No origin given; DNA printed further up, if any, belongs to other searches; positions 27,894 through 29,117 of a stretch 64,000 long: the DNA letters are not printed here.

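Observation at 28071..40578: Phenylpropanoid operon that pairs CouAB with a full beta-oxidation set, next to a box pathway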

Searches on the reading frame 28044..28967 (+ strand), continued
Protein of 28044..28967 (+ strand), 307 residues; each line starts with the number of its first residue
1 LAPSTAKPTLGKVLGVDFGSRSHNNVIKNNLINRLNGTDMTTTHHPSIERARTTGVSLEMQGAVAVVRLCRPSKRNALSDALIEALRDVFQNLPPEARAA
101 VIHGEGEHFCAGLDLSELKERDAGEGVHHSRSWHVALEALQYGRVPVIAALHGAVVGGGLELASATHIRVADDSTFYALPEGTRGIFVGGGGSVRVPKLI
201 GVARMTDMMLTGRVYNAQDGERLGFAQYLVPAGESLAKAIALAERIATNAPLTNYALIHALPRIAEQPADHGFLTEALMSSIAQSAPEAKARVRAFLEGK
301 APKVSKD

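Call 74: get_annotated_region(hit=H34, flank=9000)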
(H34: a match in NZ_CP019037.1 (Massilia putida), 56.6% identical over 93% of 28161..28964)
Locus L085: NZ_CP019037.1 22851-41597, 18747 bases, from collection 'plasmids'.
description: Massilia putida strain 6NM-7 plasmid unnamed2, complete sequence
organism: Massilia putida (NCBI taxid 1141883)
taxonomy: Bacteria; Pseudomonadota; Betaproteobacteria; Burkholderiales; Oxalobacteraceae; Massilia; Massilia putida
host: -; source: Soil,wolfram mine tailing; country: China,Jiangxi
typing (MOB-suite, as given by PLSDB): mobilizable; relaxase MOBP,MOBP
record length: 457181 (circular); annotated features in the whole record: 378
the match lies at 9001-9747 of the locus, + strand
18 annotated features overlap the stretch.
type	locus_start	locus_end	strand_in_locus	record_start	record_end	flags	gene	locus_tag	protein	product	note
CDS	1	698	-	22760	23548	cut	-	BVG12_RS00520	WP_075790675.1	enoyl-CoA hydratase-related protein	-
CDS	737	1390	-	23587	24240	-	maiA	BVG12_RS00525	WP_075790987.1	maleylacetoacetate isomerase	GO:0006559 - L-phenylalanine catabolic process [Evidence IEA]; GO:0006572 - tyrosine catabolic process [Evidence IEA]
CDS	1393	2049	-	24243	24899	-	-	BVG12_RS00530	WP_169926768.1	NIPSNAP family protein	-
CDS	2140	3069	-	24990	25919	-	-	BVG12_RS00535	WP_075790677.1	LysR family transcriptional regulator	GO:0006355 - regulation of DNA-templated transcription [Evidence IEA]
CDS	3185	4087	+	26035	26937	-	-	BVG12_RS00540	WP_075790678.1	3-keto-5-aminohexanoate cleavage protein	-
CDS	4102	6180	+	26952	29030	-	-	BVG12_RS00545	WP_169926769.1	acetate--CoA ligase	-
CDS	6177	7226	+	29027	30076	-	-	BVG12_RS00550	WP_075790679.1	cupin domain-containing protein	-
CDS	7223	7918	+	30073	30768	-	-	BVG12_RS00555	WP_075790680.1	fumarylacetoacetate hydrolase family protein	-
CDS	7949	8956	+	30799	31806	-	-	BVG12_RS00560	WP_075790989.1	3-hydroxyacyl-CoA dehydrogenase NAD-binding domain-containing protein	GO:0006631 - fatty acid metabolic process [Evidence IEA]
CDS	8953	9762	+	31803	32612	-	-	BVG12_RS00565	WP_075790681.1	crotonase/enoyl-CoA hydratase family protein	-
CDS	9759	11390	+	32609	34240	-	-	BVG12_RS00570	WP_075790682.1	AMP-binding protein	-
CDS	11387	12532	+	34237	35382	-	-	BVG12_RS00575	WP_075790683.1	acyl-CoA dehydrogenase family protein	-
CDS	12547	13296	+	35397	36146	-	-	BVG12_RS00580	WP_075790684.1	electron transfer flavoprotein subunit beta/FixA family protein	-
CDS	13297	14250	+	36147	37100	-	-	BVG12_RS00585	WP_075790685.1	FAD-binding protein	-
CDS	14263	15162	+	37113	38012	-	-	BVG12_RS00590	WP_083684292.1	acyl-CoA thioesterase domain-containing protein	-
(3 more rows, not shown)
